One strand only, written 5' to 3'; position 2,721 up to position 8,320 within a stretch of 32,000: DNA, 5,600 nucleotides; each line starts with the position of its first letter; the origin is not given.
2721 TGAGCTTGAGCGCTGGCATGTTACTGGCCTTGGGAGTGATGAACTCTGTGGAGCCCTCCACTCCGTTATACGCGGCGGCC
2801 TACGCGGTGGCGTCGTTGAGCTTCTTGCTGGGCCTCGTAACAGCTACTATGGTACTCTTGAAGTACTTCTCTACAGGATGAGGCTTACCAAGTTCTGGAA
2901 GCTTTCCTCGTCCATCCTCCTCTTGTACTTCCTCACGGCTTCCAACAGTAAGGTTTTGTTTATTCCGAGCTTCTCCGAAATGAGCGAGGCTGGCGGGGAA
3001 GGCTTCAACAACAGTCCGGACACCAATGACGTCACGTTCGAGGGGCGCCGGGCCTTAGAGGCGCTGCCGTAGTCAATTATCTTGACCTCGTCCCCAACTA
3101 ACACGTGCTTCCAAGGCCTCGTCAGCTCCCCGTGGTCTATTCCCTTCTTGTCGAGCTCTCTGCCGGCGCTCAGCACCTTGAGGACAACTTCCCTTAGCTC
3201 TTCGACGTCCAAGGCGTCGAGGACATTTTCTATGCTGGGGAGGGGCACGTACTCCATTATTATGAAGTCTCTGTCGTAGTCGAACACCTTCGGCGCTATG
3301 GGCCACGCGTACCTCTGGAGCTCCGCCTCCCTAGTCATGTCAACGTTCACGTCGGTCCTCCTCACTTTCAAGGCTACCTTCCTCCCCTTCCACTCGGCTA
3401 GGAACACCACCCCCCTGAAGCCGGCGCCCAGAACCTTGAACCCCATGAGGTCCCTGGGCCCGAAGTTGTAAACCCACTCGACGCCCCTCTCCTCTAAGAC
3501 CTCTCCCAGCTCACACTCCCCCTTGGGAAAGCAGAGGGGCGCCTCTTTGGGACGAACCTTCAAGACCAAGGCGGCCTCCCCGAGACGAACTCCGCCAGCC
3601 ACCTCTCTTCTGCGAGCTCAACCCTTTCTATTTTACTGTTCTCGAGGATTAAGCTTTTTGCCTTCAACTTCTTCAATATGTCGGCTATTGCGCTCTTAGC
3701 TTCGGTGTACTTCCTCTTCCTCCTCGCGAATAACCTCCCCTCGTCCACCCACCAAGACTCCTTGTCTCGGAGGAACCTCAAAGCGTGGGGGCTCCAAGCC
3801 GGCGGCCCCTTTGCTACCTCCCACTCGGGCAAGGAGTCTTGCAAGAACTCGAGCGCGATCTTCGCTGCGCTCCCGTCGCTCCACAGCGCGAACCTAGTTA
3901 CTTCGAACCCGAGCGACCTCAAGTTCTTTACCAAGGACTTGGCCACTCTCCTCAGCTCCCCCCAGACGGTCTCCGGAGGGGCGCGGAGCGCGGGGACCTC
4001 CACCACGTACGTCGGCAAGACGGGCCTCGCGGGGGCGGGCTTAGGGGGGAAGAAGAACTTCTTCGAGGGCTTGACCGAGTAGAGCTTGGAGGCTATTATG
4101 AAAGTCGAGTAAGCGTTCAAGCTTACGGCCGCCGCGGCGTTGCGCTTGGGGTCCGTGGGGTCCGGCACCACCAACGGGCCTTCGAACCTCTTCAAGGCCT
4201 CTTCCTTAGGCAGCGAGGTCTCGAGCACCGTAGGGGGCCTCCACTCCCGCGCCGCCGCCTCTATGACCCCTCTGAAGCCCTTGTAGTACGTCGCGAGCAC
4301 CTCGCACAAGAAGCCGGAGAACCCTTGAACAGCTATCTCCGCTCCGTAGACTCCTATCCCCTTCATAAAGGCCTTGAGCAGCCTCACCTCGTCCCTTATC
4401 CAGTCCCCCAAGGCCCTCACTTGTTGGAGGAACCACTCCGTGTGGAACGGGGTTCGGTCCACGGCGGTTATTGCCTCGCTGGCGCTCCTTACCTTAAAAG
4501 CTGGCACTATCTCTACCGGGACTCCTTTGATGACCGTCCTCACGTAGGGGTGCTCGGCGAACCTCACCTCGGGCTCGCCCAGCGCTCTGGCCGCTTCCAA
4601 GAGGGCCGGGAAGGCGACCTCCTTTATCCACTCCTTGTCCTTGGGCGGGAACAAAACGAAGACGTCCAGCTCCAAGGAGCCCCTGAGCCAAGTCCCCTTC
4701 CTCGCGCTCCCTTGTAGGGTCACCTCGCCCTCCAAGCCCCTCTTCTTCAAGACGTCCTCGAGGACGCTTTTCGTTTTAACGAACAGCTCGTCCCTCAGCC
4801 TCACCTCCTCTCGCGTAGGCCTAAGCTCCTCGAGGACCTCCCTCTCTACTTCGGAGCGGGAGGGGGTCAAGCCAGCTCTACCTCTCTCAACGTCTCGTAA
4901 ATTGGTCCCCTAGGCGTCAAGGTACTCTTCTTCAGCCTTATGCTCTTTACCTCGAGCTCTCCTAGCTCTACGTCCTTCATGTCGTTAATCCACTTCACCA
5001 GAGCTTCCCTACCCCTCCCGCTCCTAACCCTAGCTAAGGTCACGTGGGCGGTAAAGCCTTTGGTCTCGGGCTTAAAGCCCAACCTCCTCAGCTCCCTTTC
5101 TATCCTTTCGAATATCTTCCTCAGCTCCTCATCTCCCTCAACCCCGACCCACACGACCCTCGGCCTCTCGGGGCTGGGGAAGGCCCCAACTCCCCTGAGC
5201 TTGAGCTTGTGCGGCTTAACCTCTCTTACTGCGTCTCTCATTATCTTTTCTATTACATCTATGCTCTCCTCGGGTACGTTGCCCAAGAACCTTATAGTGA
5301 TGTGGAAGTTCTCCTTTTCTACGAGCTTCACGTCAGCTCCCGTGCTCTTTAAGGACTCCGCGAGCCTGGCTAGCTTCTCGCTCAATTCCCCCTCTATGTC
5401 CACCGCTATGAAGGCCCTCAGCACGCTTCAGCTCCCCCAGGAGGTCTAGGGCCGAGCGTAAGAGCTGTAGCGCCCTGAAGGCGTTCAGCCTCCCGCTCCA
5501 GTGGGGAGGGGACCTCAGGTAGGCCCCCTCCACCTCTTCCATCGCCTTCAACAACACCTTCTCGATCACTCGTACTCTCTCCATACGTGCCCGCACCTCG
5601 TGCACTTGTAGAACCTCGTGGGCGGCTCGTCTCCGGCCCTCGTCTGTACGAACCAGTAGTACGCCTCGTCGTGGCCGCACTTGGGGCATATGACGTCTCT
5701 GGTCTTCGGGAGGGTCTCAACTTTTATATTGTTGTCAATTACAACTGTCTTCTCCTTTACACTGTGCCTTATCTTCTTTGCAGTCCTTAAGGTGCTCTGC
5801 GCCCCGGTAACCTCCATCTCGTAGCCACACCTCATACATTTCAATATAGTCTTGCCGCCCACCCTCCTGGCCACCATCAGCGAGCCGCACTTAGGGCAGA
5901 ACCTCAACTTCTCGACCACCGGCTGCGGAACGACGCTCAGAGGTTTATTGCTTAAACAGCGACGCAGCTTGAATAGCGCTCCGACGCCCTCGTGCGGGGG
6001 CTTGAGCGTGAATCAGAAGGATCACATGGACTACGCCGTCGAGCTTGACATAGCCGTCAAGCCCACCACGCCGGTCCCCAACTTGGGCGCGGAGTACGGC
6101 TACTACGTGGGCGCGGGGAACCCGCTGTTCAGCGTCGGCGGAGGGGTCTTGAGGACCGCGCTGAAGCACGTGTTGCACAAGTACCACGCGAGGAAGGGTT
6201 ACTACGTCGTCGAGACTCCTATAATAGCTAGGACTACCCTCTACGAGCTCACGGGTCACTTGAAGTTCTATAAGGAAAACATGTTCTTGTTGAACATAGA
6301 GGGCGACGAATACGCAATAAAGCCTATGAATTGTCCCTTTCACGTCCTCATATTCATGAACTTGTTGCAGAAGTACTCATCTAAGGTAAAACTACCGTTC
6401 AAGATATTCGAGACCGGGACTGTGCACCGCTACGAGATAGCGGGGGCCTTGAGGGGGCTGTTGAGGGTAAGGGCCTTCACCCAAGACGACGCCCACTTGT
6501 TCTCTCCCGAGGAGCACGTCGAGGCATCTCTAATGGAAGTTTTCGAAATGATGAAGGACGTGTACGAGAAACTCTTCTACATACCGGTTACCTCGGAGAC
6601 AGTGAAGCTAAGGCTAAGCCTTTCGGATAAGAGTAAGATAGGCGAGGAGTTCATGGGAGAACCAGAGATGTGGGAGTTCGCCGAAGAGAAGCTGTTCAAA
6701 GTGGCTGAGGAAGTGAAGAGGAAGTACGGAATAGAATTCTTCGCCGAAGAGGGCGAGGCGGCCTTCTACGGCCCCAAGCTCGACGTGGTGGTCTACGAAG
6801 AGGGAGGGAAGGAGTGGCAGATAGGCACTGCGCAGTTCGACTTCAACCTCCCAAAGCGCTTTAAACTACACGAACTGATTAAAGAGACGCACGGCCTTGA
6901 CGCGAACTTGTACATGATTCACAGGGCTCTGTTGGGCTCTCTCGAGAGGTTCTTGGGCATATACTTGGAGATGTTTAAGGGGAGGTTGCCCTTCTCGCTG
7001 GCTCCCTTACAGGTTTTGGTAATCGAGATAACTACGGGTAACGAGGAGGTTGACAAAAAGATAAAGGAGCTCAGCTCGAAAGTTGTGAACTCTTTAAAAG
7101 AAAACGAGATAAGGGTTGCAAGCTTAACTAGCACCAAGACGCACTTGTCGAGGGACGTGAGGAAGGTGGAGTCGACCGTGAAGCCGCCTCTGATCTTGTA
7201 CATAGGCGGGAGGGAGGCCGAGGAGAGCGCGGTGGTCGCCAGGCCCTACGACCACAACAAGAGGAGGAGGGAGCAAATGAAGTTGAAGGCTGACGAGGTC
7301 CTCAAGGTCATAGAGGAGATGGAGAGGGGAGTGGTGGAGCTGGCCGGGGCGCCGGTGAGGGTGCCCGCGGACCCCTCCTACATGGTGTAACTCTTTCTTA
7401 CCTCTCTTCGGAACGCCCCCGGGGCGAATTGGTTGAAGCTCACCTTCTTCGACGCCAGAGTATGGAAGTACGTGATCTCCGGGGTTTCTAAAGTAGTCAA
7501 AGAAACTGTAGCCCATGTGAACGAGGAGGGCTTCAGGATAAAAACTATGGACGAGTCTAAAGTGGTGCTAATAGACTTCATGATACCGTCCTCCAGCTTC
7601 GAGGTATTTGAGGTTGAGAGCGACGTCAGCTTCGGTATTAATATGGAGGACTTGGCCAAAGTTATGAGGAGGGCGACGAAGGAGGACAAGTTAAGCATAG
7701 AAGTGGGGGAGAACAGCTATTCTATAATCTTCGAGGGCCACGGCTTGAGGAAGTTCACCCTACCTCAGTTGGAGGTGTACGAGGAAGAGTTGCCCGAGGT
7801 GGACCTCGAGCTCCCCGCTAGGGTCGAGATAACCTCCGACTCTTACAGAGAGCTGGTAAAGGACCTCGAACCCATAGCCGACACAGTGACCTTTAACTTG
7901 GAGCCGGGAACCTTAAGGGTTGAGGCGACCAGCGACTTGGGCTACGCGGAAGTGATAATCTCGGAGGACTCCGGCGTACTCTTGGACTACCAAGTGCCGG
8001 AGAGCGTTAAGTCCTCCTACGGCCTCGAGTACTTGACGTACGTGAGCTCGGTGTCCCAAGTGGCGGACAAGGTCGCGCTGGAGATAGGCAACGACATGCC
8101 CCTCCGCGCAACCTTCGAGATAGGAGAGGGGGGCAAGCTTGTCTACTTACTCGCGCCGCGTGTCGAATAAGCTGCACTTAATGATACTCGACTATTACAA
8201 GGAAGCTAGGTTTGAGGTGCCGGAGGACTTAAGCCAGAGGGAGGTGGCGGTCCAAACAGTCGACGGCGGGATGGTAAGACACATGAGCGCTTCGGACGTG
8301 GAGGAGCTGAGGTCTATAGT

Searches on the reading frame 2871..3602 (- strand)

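Call 15: search_protein_families(library=pfam, proteins=[window:2871-3602:-], max_evalue=0.001)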
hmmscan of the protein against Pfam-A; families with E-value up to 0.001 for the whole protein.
window:2871-3602:- (243 aa): 1 family
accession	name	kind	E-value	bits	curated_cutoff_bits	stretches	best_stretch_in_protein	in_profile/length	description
PF00069.31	Pkinase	-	3.8e-05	23.7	31.7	1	56-194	5-158/263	Protein kinase domain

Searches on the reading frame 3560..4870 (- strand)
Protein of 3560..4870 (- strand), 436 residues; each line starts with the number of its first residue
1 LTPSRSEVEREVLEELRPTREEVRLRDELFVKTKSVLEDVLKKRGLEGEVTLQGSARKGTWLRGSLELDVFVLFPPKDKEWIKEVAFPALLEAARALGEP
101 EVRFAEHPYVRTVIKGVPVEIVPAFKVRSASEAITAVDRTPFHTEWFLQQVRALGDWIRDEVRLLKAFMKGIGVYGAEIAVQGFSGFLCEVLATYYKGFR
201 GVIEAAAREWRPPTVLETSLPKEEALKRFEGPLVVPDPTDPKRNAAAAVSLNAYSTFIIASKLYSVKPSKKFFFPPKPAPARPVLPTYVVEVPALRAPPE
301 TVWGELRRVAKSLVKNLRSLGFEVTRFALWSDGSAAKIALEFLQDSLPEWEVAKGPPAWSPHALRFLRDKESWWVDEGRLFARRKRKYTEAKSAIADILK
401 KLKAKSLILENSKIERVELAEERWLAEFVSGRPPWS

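Call 15: search_protein_families(library=pfam, proteins=[window:3560-4870:-], max_evalue=0.001)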
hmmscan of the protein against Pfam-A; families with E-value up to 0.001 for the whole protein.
window:3560-4870:- (436 aa): 3 families
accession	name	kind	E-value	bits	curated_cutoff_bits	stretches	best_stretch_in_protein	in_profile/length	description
PF09249.16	tRNA_NucTransf2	-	7.5e-40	136.1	27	1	160-274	1-113/113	tRNA nucleotidyltransferase, second domain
PF21133.2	CAA_C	-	1.4e-12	47.9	22.2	1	299-400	17-121/144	CCA-adding enzyme, C-terminal domain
PF01909.29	NTP_transf_2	-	2.5e-09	37.8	21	1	37-143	4-93/93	Nucleotidyltransferase domain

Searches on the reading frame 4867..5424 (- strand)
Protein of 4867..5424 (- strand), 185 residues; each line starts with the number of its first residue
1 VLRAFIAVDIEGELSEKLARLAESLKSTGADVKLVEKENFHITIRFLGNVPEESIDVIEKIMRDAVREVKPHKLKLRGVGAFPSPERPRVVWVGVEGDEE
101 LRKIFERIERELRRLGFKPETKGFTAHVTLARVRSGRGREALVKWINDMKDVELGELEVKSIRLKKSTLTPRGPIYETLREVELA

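Call 15: search_protein_families(library=pfam, proteins=[window:4867-5424:-], max_evalue=0.001)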
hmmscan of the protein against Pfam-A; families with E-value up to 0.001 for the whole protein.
window:4867-5424:- (185 aa): 3 families
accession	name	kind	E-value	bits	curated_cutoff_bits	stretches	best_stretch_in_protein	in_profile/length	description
PF02834.22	LigT_PEase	-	2.8e-35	120.8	23.3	2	8-92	1-87/87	LigT like Phosphoesterase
PF13563.12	2_5_RNA_ligase2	-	3.5e-15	56.8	27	1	20-148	7-132/152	2'-5' RNA ligase superfamily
PF10469.15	AKAP7_NLS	-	4.6e-13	50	24.4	1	11-184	11-208/208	AKAP7 2'5' RNA ligase-like domain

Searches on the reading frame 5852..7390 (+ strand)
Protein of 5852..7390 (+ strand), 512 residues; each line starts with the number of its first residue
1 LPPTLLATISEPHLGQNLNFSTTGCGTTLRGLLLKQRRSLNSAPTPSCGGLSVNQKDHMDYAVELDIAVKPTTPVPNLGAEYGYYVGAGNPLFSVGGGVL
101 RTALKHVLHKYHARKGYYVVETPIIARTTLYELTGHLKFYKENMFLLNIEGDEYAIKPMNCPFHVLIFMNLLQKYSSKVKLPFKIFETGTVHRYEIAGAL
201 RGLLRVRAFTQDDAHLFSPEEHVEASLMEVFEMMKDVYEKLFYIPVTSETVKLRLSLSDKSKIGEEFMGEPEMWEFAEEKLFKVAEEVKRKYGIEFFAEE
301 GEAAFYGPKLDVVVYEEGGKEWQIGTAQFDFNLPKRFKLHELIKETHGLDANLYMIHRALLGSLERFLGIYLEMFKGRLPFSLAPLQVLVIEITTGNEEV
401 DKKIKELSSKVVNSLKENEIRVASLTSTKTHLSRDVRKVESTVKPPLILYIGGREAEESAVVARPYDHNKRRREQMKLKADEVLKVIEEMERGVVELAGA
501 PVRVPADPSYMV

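Call 15: search_protein_families(library=pfam, proteins=[window:5852-7390:+], max_evalue=0.001)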
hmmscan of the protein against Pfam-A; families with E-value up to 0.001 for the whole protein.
window:5852-7390:+ (512 aa): 2 families
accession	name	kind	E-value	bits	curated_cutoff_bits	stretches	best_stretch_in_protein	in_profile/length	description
PF00587.30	tRNA-synt_2b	-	1.9e-41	142.5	29.3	1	149-374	5-178/179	tRNA synthetase class II core domain (G, H, P, S and T)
PF03129.25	HGTP_anticodon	-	4.2e-05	24.1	21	1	387-489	1-93/94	Anticodon binding domain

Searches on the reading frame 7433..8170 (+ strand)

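Call 15: search_protein_families(library=pfam, proteins=[window:7433-8170:+], max_evalue=0.001)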
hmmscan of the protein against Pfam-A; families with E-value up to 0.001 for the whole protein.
window:7433-8170:+ (245 aa): 3 families
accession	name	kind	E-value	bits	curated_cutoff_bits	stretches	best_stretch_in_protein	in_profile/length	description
PF00705.23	PCNA_N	-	1.9e-15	57.1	20.3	1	4-100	5-101/127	Proliferating cell nuclear antigen, N-terminal domain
PF02747.20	PCNA_C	-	1.3e-12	48.5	23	1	124-242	4-127/128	Proliferating cell nuclear antigen, C-terminal domain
PF02144.21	Rad1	-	1.2e-08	34.8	24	1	24-218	24-245/257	Repair protein Rad1/Rec1/Rad17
